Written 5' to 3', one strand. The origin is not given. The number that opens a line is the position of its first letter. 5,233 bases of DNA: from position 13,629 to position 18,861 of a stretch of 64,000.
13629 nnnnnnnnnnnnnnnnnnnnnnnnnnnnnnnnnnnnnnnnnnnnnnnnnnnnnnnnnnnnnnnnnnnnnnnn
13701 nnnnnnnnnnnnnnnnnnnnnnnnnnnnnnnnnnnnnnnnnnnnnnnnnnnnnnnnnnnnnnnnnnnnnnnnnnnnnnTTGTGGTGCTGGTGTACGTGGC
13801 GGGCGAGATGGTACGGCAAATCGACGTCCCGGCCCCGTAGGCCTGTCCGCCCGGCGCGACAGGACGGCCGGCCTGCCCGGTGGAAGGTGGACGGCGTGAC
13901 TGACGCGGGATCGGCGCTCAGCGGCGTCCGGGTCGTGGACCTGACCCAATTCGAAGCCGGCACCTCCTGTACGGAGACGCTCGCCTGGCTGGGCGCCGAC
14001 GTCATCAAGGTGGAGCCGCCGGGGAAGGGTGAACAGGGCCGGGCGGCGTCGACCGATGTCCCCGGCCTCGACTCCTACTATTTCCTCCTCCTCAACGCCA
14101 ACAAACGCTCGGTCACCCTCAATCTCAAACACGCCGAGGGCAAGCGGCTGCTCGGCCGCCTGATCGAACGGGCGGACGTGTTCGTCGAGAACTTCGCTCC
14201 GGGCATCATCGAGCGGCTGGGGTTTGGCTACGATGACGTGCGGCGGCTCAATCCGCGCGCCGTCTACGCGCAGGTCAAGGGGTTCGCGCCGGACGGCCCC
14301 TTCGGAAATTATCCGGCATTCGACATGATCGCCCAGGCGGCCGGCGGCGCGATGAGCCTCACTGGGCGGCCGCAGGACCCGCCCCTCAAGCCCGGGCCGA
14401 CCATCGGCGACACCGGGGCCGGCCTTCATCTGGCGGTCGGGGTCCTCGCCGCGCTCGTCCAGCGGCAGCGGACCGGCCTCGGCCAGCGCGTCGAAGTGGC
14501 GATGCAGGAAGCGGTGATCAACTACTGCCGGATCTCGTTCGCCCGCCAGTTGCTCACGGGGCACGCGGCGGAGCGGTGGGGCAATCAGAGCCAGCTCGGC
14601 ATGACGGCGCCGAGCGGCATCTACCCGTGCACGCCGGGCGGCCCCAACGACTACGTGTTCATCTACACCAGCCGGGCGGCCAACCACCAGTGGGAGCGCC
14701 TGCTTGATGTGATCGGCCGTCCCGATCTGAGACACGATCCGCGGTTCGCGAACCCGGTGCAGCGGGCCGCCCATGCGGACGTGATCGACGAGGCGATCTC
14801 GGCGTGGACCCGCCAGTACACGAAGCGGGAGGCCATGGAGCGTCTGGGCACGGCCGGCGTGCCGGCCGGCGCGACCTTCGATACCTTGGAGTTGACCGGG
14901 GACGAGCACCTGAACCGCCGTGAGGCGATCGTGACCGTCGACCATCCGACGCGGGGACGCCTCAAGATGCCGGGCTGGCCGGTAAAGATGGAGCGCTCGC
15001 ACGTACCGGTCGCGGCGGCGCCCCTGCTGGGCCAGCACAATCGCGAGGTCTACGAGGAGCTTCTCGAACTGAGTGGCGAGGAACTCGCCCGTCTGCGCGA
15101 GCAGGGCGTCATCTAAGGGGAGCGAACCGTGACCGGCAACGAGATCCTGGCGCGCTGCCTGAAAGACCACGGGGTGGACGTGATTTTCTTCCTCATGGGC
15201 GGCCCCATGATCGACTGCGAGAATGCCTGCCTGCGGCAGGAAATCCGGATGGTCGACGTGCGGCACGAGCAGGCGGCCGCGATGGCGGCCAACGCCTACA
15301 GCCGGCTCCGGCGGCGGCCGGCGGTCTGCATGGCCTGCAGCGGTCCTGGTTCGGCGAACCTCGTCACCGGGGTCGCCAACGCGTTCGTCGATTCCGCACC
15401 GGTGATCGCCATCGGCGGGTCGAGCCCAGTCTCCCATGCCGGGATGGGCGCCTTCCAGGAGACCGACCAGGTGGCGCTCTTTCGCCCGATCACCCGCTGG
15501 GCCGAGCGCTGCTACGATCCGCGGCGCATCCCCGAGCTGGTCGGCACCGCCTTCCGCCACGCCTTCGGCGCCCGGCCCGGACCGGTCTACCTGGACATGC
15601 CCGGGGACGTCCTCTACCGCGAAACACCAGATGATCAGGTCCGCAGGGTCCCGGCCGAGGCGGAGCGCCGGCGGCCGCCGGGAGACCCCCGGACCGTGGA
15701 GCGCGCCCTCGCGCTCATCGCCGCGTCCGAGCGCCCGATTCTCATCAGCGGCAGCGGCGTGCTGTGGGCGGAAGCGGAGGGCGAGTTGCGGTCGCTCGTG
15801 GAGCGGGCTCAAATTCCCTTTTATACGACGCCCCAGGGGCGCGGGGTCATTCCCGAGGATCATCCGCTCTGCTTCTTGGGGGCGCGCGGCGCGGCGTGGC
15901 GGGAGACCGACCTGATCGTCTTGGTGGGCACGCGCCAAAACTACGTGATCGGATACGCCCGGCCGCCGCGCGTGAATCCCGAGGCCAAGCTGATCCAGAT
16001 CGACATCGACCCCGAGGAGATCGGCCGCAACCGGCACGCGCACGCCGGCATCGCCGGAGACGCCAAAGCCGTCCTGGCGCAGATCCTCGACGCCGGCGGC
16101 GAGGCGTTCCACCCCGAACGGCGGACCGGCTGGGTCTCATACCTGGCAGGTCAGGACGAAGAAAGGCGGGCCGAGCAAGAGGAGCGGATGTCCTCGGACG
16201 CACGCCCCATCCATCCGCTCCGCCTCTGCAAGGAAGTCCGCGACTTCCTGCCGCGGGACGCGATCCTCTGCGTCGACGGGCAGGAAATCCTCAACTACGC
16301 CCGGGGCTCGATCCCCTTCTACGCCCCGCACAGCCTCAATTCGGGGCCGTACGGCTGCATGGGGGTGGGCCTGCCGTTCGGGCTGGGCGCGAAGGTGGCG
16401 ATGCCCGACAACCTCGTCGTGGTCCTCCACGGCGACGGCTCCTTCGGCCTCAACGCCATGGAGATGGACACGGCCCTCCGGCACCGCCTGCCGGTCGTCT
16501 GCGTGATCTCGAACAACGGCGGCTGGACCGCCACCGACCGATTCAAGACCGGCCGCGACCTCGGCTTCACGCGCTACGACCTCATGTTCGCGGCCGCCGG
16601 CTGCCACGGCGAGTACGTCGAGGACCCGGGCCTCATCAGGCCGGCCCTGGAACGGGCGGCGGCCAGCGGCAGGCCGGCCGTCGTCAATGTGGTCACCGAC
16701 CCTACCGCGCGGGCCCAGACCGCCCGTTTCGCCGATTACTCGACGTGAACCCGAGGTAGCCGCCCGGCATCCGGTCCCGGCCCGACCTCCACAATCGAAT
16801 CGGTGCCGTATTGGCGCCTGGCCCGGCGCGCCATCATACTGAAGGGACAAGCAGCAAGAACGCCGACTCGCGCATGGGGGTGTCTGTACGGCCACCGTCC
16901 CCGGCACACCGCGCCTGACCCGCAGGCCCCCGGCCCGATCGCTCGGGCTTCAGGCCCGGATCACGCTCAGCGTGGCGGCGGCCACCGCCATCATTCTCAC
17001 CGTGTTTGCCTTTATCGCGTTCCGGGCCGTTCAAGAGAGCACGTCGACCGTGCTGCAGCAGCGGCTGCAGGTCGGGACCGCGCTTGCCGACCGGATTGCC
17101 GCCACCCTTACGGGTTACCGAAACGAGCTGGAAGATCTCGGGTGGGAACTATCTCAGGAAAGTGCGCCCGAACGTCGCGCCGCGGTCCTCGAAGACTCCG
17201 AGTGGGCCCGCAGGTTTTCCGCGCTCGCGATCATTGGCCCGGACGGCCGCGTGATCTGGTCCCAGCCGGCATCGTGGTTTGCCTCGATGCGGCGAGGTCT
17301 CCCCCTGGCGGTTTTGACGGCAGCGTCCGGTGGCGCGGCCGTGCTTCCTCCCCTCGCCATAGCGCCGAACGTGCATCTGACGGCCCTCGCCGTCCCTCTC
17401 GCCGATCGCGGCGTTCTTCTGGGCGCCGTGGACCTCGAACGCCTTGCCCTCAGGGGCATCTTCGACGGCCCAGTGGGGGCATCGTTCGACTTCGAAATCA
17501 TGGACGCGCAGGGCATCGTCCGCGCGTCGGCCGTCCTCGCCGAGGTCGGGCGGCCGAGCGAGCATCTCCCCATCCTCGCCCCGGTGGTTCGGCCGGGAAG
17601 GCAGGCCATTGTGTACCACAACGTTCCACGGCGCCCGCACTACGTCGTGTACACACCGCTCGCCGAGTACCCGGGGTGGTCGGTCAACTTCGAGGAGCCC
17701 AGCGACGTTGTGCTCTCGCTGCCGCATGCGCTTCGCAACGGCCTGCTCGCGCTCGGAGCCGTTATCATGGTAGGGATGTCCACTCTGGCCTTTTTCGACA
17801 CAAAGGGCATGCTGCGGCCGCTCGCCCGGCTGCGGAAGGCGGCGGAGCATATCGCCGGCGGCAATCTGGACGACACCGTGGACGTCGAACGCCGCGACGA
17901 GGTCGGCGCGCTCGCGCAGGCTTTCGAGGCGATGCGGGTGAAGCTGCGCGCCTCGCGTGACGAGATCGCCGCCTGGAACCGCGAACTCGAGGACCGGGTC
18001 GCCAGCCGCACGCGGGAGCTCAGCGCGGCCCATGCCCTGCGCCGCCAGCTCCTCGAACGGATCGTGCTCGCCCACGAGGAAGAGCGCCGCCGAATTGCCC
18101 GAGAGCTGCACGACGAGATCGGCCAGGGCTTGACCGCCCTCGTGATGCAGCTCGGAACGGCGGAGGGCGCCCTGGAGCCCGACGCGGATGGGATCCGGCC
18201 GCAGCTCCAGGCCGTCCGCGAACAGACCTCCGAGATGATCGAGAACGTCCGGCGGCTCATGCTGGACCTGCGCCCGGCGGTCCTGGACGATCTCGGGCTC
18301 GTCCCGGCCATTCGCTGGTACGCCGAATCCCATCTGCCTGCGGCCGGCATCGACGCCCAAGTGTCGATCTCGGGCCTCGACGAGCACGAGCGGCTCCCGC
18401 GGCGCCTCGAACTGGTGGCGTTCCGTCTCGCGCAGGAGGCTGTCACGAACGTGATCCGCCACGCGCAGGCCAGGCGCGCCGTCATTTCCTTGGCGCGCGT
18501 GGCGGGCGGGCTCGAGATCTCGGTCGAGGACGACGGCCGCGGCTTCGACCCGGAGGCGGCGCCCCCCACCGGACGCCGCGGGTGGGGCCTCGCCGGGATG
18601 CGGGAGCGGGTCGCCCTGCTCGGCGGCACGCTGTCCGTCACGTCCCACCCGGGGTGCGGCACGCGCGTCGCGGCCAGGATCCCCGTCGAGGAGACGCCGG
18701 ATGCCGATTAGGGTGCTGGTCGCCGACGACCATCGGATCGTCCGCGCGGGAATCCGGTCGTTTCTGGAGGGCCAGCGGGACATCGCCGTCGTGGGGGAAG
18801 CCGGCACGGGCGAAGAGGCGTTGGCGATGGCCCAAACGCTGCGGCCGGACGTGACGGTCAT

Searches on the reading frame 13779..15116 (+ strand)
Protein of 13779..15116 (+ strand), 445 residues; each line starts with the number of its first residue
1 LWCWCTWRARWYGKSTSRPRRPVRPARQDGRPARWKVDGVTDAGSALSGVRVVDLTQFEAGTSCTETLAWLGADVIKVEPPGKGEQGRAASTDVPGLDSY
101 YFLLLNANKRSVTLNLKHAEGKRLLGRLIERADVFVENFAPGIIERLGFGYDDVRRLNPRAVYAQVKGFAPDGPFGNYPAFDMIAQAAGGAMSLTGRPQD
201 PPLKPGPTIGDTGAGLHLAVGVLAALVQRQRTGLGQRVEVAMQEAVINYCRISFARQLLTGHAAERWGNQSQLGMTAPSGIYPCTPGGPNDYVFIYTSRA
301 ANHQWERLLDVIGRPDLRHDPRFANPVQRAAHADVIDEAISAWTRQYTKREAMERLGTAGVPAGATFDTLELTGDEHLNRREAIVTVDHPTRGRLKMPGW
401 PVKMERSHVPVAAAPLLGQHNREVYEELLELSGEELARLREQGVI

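Call 69: search_protein_families(library=pfam, proteins=[window:13779-15116:+], max_evalue=0.001)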
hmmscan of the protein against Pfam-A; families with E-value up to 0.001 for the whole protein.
window:13779-15116:+ (445 aa): 1 family
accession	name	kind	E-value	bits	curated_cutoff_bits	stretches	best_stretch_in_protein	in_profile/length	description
PF02515.22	CoA_transf_3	-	6.5e-110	368.1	23.3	1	47-421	1-366/366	CoA-transferase family III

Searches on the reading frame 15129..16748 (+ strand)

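Call 69: search_protein_families(library=pfam, proteins=[window:15129-16748:+], max_evalue=0.001)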
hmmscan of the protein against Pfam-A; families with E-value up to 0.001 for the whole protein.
window:15129-16748:+ (539 aa): 3 families
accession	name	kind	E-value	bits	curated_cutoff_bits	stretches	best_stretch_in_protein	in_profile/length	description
PF02776.23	TPP_enzyme_N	-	1.2e-37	128.8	26.8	1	1-117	1-119/119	Thiamine pyrophosphate enzyme, N-terminal TPP binding domain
PF00205.28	TPP_enzyme_M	-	1.2e-36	125.9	30.4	1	190-318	1-136/137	Thiamine pyrophosphate enzyme, central domain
PF02775.26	TPP_enzyme_C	-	7.7e-26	91.1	21.9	1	399-521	17-151/151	Thiamine pyrophosphate enzyme, C-terminal TPP binding domain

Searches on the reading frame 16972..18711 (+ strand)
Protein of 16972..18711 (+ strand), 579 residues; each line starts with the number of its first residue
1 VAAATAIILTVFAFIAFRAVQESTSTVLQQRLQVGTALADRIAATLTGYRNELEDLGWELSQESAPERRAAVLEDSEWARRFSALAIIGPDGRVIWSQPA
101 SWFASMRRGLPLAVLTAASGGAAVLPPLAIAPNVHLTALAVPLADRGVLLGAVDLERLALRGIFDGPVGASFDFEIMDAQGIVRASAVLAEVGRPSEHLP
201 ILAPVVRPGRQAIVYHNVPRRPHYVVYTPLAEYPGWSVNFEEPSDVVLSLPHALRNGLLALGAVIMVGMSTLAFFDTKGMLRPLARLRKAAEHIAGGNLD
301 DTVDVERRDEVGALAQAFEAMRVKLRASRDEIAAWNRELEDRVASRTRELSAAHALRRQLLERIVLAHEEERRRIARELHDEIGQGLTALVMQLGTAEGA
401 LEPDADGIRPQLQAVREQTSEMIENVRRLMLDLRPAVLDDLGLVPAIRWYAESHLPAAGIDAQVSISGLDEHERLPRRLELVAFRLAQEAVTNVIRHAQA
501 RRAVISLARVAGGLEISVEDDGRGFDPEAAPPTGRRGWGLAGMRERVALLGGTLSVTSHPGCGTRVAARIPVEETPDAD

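Call 65: search_protein_families(library=pfam, proteins=[window:16972-18711:+], max_evalue=0.0001)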
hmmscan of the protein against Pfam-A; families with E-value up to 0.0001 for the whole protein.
window:16972-18711:+ (579 aa): 4 families
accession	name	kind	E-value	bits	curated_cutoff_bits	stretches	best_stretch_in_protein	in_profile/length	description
PF07730.19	HisKA_3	-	7e-20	71.8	24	1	371-438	1-68/68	Histidine kinase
PF02518.31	HATPase_c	-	2.5e-16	60.5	26.4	1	484-573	7-110/111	Histidine kinase-, DNA gyrase B-, and HSP90-like ATPase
PF00672.30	HAMP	-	9.2e-15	55.1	25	1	280-327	6-53/53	HAMP domain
PF13581.12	HATPase_c_2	-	5.9e-07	30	27.4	1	487-543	36-105/127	Histidine kinase-like ATPase domain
